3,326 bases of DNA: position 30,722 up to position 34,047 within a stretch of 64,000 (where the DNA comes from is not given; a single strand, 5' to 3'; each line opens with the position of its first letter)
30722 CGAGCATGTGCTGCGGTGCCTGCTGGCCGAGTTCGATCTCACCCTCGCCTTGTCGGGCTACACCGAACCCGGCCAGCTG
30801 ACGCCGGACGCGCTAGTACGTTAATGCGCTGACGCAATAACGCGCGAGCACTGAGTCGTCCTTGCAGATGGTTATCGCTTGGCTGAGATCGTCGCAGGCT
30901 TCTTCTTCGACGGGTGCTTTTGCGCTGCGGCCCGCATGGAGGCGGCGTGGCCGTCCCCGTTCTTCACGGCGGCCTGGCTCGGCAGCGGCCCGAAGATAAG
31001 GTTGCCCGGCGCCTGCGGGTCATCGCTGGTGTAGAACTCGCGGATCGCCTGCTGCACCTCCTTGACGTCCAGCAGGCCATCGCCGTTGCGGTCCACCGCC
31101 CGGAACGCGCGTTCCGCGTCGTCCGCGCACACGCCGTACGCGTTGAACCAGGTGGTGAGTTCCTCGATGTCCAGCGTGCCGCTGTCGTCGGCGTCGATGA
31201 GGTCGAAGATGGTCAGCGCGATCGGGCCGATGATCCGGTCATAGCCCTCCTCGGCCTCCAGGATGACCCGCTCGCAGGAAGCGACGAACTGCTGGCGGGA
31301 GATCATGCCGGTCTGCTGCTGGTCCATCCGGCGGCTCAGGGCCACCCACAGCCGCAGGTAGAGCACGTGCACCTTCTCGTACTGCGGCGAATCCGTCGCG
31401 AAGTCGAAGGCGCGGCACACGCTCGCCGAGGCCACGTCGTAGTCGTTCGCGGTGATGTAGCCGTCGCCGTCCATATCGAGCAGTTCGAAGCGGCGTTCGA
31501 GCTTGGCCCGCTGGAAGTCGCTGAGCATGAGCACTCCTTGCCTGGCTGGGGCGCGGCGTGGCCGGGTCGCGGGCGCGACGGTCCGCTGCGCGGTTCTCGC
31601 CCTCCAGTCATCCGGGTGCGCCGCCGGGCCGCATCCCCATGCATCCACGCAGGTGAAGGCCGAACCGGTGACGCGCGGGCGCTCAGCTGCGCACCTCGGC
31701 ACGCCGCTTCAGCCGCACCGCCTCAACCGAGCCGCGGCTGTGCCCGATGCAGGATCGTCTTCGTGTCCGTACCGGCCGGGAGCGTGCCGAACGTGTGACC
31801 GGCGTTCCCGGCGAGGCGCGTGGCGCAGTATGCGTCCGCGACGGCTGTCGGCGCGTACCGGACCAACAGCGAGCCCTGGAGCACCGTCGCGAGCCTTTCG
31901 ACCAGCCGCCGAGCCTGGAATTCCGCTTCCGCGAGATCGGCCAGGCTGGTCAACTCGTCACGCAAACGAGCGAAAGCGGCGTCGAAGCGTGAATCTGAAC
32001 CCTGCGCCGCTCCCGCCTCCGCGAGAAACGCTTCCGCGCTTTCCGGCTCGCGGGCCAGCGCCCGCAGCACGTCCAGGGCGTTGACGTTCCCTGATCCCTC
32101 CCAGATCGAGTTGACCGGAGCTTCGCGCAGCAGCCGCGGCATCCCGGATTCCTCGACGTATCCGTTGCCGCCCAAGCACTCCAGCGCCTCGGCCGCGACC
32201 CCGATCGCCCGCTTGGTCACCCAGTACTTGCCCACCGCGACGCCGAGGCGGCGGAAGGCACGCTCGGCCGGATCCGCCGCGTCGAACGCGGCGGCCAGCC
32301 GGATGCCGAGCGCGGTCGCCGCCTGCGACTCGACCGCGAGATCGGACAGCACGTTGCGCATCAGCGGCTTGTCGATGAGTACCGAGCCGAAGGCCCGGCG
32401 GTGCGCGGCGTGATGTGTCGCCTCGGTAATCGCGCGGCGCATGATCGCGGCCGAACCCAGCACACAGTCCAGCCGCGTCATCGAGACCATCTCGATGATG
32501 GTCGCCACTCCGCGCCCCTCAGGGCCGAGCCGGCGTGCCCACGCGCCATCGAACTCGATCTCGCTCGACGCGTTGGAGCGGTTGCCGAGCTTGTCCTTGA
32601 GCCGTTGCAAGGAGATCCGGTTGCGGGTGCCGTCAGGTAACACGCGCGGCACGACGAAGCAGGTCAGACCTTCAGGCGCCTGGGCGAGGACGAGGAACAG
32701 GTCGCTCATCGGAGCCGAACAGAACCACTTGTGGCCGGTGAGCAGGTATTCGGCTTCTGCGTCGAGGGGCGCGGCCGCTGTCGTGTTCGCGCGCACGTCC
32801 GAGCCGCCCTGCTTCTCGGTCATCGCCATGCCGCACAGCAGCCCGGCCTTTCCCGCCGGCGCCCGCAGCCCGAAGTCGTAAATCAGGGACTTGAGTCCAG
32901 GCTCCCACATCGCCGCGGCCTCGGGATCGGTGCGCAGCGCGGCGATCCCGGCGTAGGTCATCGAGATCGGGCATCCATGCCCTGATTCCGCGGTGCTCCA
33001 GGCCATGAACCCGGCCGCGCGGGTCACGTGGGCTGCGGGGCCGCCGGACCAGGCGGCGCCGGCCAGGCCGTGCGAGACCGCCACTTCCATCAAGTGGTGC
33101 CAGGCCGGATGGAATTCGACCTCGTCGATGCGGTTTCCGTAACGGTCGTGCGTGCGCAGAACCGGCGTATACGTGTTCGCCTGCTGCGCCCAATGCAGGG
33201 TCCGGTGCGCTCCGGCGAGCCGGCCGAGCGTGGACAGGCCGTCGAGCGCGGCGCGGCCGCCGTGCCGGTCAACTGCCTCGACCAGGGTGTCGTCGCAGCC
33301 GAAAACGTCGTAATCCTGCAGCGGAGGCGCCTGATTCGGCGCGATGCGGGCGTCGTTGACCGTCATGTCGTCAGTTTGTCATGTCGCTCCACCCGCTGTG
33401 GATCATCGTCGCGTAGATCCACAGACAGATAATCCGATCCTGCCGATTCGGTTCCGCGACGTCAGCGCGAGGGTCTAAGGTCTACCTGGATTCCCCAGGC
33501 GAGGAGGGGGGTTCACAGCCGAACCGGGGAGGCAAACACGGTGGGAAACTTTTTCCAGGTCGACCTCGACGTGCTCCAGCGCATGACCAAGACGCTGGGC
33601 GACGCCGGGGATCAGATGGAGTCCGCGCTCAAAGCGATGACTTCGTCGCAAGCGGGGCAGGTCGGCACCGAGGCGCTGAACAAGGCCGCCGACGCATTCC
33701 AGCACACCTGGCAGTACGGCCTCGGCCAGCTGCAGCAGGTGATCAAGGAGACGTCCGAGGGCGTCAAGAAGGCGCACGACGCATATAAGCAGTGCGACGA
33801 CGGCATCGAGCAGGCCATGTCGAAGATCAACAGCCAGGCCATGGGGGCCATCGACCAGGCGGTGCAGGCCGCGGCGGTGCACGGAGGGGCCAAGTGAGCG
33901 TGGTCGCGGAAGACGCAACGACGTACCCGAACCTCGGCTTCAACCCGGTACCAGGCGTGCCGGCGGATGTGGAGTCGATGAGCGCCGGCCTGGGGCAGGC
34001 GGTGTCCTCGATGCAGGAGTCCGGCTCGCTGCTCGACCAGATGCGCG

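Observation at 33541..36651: Tightly coupled four-gene operon encoding a T7SS-style WXG effector module, with no ESX/Ess machinery in the window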

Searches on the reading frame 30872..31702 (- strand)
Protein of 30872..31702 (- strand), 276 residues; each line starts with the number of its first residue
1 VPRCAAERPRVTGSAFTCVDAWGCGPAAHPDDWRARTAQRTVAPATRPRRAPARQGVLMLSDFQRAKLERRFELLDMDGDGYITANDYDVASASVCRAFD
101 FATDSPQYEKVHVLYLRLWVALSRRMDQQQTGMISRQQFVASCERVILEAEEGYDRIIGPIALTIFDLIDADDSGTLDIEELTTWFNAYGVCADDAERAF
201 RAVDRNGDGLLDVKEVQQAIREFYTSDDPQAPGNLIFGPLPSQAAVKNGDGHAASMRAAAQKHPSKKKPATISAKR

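Call 8: search_protein_families(library=pfam, proteins=[window:30872-31702:-], max_evalue=0.00001)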
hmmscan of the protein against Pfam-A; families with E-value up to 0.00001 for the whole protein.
window:30872-31702:- (276 aa): 5 families
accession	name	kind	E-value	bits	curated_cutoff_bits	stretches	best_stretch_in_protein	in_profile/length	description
PF13405.12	EF-hand_6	-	7.6e-20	69.1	25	0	196-222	2-28/30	EF-hand domain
PF00036.39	EF-hand_1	-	1.8e-17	62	25.4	0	196-222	2-28/29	EF hand domain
PF13499.12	EF-hand_7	-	7e-17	62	30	0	195-227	3-35/67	EF-hand domain pair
PF13202.12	EF-hand_5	-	2.7e-12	46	25.9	0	199-218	4-23/25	EF hand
PF12763.14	EH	-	5.3e-07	30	22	0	56-92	30-66/101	EH domain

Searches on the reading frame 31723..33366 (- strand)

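Call 8: search_protein_families(library=pfam, proteins=[window:31723-33366:-], max_evalue=0.00001)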
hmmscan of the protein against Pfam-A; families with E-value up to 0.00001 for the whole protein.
window:31723-33366:- (547 aa): 5 families
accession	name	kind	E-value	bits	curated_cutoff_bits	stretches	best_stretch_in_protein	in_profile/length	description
PF18158.6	AidB_N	-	3.5e-54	183.6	22.9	1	11-164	1-155/156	Adaptive response protein AidB N-terminal domain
PF00441.29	Acyl-CoA_dh_1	-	8.6e-30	104.3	22.4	1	284-437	1-149/150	Acyl-CoA dehydrogenase, C-terminal domain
PF02770.24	Acyl-CoA_dh_M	-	1.7e-18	67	33.3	1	179-274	1-96/97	Acyl-CoA dehydrogenase, middle domain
PF08028.16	Acyl-CoA_dh_2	-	1.2e-08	35.8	22.7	1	310-419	12-126/134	Acyl-CoA dehydrogenase, C-terminal domain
PF22924.1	ACOX_C_alpha1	-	1.2e-07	32.1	27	1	376-437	107-168/169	Acyl-CoA oxidase, C-alpha1 domain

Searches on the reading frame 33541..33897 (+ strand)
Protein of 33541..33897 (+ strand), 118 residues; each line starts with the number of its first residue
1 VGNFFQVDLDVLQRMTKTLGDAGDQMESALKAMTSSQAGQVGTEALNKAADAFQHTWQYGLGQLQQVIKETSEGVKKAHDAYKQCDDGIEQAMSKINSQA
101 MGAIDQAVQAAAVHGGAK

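Call 3: search_protein_families(library=pfam, proteins=[window:33541-33897:+], max_evalue=1)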
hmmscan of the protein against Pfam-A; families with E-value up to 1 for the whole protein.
window:33541-33897:+ (118 aa): 12 families
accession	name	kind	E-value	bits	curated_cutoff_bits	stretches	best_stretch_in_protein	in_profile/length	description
PF19840.4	DUF6317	-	3.5e-06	28.1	27.4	1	1-91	1-90/100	Family of unknown function (DUF6317)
PF10824.14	T7SS_ESX_EspC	-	0.0011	19.8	23.5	1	5-92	5-97/100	Excreted virulence factor EspC, type VII ESX diderm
PF06013.18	WXG100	-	0.0019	18.9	27.3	1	5-86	2-85/86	Proteins of 100 residues with WXG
PF17192.9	MukF_M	-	0.0063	16.8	25.2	1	11-106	36-126/161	MukF middle domain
PF19352.4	TetR_C_38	-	0.01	16.3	23.9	1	35-115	8-90/135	Tetracyclin repressor-like, C-terminal domain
PF07464.16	ApoLp-III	-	0.024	15.2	36.3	1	57-109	31-134/146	Apolipophorin-III precursor (apoLp-III)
PF20117.4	DUF6507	-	0.028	15.4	25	1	13-107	23-113/120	Family of unknown function (DUF6507)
PF01442.23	Apolipoprotein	-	0.057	13.5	90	1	43-105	50-113/190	Apolipoprotein A1/A4/E domain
PF05667.16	CCDC22_CC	-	0.078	12.5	39.2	1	47-100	200-253/477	CCDC22 protein coiled-coil region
PF18476.7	PIN_8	-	0.079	13.3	26.1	1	8-107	48-149/227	PIN like domain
PF01043.26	SecA_PP_bind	-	0.08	14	23.5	1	45-113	8-71/110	SecA preprotein cross-linking domain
PF06103.16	DUF948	-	0.098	13.3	37.2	0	61-111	21-77/89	Bacterial protein of unknown function (DUF948)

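Call 4: search_protein_families(library=ncbifam, proteins=[window:33541-33897:+], max_evalue=1)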
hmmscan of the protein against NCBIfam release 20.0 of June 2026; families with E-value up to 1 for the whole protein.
window:33541-33897:+ (118 aa): 9 families
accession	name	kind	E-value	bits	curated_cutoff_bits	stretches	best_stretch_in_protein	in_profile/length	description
TIGR03930.1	WXG100_ESAT6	subfamily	0.00013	22.1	44.85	1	5-88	2-87/90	WXG100 family type VII secretion target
NF033885.1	conj_TraP_IncI1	equivalog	0.0015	18.3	135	1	26-98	60-132/217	conjugal transfer protein TraP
TIGR04197.1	T7SS_SACOL2603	subfamily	0.0017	18.9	26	1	5-92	1-84/85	TIGR04197 family type VII secretion effector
TIGR00984.1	3a0801s03tim44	subfamily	0.0044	16.1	552.35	1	15-102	54-132/376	mitochondrial import inner membrane, translocase subunit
NF033914.0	antiphage_ZorA_1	subfamily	0.033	12.4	190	1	13-106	517-611/619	anti-phage ZorAB system protein ZorA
TIGR03153.1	cytochr_NrfH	equivalog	0.037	14.1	134.2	1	44-98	67-121/138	cytochrome c nitrite reductase small subunit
TIGR01951.1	nusB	equivalog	0.051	13.8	88.35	1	29-113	9-86/131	transcription antitermination factor NusB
NF052374.1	HopndTporHpnN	equivalog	0.11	10.5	1100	1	17-113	548-646/858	hopanoid transporter HpnN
TIGR01614.1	PME_inhib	domain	0.13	11.6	35.95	1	44-98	103-154/178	pectinesterase inhibitor domain-containing protein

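Call 82: search_solved_structures(query=A5, max_evalue=10, show_alignments=2)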
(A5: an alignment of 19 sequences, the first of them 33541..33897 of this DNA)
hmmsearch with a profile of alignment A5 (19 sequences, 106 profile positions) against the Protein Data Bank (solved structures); distinct sequences matched with E-value up to 10: 62 (the best 60 are shown).
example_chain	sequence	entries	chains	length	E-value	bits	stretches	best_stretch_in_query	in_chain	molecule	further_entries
4i0x_B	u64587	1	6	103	0.00019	24.7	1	3-88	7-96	ESAT-6-like protein MAB_3113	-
7y9n_A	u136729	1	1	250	0.00039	23.7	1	12-100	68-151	Spike protein S2',5HB-H2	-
7wxz_A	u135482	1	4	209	0.00059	23.2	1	13-101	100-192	Spike protein S2'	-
7zr2_A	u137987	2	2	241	0.0018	21.6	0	9-100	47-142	Spike protein S2',Chimeric protein mimic of SARS-CoV-2 Spike HR1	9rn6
5zuv_A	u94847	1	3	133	0.013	18.8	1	58-100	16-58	Spike glycoprotein,Spike glycoprotein,inhibitor EK1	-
8gji_A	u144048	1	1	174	0.023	18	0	34-90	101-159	GCG binder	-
4lws_B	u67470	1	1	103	0.049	17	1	48-88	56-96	Uncharacterized protein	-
6kos_A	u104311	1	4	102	0.062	16.7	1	62-100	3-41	SUWA (Super WA20)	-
9ugr_A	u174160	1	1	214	0.08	16.3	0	45-98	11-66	Syn-F4-Link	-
8den_A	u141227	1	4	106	0.13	15.6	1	9-94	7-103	Soluble cytochrome b562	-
5yl9_A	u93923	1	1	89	0.14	15.5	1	57-100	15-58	Spike glycoprotein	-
8j0h_A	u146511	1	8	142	0.15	15.4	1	25-102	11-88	Uncharacterized protein C4H3.06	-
7bqr_A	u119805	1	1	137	0.2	15.1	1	39-85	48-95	Mussoc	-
8gl3_A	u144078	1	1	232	0.2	15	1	9-101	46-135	pRLB-519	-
5wj7_A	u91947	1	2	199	0.23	14.8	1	58-100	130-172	DNA repair protein XRCC4,Myosin-7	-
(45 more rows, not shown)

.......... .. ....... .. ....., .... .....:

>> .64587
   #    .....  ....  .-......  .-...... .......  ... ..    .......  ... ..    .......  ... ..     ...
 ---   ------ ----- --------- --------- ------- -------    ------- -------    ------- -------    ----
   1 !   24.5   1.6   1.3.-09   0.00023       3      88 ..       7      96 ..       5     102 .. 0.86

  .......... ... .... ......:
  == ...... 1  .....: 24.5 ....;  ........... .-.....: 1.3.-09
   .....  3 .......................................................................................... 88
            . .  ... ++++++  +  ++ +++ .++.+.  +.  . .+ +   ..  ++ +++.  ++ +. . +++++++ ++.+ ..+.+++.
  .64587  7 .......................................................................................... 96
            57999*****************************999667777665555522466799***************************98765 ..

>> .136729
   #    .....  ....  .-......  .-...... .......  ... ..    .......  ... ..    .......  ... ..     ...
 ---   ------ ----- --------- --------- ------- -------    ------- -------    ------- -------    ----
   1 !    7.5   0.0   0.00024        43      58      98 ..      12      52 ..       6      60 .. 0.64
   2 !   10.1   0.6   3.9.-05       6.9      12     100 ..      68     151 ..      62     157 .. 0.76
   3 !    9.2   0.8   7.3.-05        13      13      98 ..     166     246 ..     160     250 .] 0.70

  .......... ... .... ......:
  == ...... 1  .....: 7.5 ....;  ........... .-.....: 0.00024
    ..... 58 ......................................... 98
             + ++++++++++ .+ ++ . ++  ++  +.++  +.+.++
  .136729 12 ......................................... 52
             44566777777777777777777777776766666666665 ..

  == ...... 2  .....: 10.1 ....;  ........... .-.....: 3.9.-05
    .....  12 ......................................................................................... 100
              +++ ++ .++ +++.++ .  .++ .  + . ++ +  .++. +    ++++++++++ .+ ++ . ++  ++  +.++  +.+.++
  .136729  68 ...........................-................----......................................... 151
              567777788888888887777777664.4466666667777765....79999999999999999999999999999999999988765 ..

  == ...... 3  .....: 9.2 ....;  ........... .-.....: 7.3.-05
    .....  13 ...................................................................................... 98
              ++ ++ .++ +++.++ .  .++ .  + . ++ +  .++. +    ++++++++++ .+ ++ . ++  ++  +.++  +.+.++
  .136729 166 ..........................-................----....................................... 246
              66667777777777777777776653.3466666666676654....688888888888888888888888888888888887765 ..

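Call 86: search_protein_families(library=padloc, proteins=[window:33541-33897:+], max_evalue=0.01)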
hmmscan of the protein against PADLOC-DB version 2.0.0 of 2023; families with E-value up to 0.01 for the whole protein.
window:33541-33897:+ (118 aa): 4 families
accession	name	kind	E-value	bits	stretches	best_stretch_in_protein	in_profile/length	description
PDLC00595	ZorA1|ZorA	-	0.0013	15.6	1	7-109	286-392/487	MotA/ExbB/TolQ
PDLC00604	ZorA1|ZorA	-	0.0014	15.2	1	15-109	390-486/639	MotA/ExbB/TolQ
PDLC04890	PDC-S06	-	0.004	13.8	1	5-99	282-378/732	-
PDLC03951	RmrA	-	0.0099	12.9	0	6-69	96-159/400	-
